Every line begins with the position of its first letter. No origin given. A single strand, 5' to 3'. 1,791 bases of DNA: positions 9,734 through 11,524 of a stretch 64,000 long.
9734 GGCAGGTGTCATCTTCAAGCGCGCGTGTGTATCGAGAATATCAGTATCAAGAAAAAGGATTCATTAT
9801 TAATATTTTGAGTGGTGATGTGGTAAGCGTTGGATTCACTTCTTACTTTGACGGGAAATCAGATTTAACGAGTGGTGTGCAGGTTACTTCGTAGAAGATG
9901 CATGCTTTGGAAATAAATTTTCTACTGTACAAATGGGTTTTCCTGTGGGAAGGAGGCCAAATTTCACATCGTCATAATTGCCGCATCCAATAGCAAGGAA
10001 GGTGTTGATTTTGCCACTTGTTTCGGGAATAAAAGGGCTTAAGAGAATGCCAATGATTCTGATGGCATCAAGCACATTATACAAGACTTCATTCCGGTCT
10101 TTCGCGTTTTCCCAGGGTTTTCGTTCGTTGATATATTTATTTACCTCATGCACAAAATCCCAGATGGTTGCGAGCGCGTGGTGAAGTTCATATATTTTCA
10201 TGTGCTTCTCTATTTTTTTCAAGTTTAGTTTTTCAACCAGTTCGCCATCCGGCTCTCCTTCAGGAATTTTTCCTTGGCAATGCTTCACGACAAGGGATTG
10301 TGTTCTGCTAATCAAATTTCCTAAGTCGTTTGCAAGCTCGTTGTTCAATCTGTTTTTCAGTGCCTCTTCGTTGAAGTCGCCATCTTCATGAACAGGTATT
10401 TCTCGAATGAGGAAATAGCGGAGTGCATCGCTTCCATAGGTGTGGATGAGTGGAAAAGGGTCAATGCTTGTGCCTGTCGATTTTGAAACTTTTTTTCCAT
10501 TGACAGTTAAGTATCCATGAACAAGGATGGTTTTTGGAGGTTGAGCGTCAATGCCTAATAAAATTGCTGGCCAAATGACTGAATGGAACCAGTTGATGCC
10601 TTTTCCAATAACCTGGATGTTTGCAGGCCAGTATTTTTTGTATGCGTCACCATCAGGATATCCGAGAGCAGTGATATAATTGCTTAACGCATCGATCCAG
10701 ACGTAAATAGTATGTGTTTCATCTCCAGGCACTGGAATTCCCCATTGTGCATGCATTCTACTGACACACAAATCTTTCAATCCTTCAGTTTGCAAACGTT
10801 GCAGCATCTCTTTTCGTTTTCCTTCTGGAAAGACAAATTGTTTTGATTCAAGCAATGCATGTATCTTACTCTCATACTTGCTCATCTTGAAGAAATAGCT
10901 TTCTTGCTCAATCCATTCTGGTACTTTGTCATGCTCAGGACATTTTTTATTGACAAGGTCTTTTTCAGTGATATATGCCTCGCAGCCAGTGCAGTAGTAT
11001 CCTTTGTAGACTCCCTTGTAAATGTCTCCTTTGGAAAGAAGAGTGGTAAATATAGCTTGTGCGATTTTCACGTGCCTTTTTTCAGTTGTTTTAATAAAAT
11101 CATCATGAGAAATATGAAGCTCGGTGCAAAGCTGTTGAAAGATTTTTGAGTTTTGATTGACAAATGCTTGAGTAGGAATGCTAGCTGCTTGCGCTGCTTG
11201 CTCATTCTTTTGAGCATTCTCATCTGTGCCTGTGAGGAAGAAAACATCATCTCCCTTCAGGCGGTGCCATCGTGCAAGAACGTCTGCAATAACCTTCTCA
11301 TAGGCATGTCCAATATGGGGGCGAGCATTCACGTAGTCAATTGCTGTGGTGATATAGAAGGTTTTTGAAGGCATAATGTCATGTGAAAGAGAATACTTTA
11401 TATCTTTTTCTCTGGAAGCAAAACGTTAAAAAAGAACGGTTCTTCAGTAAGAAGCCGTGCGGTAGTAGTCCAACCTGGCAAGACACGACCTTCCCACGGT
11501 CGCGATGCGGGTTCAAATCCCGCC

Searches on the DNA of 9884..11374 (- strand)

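Call 55: search_rna_families(source=L005, start=8100, end=8310, threshold=evalue, max_evalue=5)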
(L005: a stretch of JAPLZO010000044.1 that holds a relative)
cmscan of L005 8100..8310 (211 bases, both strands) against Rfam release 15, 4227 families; matches with E-value up to 5: 3.
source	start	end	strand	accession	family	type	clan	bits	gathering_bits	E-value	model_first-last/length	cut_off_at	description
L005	8118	8290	-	RF00005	tRNA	Gene; tRNA;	CL00001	36.4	29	1.9e-06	1-71/71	no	tRNA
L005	8173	8230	-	RF03901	mir-BART18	Gene; miRNA;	-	15.2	98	2.7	1-83/83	no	mir-BART18 microRNA precursor family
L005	8117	8182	+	RF04354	Plastid-ycf2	Cis-reg;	-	15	65.7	1.5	1-75/75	no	Plastid-ycf2 5UTR RNA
